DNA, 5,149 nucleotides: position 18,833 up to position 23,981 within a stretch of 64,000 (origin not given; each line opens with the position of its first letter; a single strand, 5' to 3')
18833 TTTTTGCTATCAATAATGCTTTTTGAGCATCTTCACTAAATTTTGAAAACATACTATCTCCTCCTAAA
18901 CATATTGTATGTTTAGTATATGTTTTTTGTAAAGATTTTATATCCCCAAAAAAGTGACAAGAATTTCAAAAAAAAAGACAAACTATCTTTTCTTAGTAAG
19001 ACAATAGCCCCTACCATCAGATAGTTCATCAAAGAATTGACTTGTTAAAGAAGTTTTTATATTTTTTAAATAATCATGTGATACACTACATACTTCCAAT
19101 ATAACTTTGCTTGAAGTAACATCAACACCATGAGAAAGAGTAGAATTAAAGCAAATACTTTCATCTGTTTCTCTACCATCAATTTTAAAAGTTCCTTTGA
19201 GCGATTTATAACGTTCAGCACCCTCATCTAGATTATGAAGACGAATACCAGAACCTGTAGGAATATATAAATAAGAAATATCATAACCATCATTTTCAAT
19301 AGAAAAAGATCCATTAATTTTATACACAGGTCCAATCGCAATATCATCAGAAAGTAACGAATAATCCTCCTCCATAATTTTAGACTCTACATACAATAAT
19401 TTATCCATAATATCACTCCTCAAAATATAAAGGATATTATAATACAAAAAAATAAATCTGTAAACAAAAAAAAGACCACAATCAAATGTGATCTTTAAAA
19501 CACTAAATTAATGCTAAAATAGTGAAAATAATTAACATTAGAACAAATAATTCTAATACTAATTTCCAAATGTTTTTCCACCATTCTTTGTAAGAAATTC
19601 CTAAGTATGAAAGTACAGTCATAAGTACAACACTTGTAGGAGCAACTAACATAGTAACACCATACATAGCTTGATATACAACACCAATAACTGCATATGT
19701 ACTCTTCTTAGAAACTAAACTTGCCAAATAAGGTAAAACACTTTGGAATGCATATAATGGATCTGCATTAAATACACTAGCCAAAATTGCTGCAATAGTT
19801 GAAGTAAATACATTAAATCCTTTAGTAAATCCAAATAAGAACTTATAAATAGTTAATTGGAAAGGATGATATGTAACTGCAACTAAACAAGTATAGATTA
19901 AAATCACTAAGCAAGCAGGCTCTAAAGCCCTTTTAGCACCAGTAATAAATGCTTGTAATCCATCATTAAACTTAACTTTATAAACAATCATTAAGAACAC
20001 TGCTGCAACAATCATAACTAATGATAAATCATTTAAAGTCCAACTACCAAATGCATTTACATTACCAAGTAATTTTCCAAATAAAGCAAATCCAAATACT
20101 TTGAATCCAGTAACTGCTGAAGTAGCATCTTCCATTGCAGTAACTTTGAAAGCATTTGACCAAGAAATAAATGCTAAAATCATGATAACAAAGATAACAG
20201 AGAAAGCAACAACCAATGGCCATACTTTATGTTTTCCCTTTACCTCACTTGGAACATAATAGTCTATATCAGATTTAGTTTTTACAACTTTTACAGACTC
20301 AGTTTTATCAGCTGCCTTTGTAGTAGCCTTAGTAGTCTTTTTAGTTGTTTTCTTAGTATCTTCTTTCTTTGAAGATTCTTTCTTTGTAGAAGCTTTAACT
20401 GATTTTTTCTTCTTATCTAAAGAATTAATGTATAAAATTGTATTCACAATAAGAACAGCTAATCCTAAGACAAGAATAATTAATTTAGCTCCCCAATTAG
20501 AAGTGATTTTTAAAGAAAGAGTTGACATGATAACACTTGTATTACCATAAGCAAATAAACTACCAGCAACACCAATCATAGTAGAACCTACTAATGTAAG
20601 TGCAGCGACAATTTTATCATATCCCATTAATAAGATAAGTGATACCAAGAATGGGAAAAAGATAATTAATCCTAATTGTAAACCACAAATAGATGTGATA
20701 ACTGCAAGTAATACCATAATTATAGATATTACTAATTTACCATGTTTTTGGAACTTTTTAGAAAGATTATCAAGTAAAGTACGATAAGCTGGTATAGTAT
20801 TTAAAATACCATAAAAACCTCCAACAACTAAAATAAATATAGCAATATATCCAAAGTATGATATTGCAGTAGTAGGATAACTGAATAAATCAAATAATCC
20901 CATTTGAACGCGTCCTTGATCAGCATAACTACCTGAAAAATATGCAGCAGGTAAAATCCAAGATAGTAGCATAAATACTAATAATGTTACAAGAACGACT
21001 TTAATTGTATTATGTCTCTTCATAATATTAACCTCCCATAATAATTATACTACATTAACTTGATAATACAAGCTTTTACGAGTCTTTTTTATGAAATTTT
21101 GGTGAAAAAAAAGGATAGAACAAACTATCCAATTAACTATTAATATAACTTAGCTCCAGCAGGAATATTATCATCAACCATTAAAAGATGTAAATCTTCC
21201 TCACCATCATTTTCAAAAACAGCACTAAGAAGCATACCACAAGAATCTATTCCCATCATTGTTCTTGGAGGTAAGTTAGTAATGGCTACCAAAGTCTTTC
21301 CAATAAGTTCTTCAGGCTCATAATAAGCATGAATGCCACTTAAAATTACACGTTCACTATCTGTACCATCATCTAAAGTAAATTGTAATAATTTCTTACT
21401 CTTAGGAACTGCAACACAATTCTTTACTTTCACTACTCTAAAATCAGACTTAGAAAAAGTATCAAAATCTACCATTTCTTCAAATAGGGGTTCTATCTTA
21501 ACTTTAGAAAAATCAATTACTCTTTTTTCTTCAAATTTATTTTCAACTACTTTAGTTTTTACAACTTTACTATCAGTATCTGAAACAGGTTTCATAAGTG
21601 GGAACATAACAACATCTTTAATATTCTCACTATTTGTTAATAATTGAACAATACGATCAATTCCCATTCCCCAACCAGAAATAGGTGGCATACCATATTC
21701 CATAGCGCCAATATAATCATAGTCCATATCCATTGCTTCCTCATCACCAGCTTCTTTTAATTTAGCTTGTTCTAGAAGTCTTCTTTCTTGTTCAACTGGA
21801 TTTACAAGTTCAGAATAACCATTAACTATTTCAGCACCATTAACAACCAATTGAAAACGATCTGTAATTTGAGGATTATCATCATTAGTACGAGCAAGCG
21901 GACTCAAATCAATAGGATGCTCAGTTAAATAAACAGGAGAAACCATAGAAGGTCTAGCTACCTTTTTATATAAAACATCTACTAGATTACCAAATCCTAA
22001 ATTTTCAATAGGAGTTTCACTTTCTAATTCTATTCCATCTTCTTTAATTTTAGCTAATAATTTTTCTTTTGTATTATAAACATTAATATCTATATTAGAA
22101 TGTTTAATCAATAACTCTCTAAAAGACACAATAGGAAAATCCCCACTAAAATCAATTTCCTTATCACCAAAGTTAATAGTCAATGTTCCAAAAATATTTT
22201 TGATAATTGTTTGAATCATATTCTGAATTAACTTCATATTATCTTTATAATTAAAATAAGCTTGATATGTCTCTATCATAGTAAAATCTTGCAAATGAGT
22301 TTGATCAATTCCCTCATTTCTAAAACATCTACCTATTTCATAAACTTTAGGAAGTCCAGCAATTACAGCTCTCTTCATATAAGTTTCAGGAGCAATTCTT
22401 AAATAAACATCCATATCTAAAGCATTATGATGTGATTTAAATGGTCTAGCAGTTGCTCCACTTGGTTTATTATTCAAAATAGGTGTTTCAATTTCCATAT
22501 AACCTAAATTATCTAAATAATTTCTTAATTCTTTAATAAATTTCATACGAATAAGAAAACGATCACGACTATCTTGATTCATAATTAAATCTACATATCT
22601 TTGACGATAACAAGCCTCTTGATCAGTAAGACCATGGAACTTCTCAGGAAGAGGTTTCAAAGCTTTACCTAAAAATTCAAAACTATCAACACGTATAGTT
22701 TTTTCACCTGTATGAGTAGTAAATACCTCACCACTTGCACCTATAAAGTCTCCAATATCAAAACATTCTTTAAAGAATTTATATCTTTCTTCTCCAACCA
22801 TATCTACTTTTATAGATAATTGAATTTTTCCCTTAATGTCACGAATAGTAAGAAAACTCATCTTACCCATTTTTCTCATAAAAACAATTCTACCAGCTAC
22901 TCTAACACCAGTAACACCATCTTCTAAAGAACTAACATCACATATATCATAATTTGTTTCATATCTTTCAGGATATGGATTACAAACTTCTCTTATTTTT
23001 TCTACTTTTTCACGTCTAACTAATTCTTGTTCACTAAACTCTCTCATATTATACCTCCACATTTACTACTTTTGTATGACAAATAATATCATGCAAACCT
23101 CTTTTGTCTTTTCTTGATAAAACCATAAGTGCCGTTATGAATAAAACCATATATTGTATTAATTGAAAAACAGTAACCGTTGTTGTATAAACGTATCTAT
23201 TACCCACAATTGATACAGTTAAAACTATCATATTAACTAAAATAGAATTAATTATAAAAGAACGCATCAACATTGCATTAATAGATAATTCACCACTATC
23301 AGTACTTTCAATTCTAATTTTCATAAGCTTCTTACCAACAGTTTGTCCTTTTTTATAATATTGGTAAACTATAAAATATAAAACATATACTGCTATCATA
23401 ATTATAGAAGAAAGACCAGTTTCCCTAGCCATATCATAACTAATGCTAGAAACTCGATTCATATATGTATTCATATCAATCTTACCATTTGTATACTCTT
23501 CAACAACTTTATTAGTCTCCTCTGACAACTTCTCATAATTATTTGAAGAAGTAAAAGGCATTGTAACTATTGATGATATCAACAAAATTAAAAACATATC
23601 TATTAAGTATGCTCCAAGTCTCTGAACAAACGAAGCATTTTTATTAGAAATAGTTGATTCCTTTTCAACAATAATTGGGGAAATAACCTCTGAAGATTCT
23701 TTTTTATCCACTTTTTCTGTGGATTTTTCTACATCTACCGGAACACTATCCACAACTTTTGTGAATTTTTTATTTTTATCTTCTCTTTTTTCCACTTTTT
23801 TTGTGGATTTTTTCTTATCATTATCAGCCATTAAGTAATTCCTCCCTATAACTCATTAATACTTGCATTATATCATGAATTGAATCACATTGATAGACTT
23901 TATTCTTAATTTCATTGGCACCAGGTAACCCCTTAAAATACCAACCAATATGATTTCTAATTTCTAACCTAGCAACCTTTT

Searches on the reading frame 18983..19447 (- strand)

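Call 77: search_protein_families(library=pfam, proteins=[window:18983-19447:-], max_evalue=0.05)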
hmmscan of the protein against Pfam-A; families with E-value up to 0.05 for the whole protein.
window:18983-19447:- (154 aa): 1 family
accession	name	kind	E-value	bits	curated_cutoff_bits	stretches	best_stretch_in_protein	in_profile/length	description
PF04729.19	ASF1_hist_chap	-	0.0048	17.2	27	1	3-58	28-82/154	ASF1 like histone chaperone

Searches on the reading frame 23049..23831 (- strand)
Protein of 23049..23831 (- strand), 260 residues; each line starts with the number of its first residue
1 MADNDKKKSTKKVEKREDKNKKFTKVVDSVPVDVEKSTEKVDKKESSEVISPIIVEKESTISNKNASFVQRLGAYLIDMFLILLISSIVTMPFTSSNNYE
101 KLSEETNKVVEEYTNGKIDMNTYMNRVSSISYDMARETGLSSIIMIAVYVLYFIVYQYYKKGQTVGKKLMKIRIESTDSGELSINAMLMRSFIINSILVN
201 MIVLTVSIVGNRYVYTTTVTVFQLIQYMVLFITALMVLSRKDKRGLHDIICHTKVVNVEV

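Call 77: search_protein_families(library=pfam, proteins=[window:23049-23831:-], max_evalue=0.05)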
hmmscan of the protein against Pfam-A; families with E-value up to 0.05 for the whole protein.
window:23049-23831:- (260 aa): 2 families
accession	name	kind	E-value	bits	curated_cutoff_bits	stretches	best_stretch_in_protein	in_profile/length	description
PF06271.18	RDD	-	3.7e-25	89.2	24.1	1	66-251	2-136/137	RDD family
PF00238.24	Ribosomal_L14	-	0.044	14.2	23.6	0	2-70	11-78/122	Ribosomal protein L14p/L23e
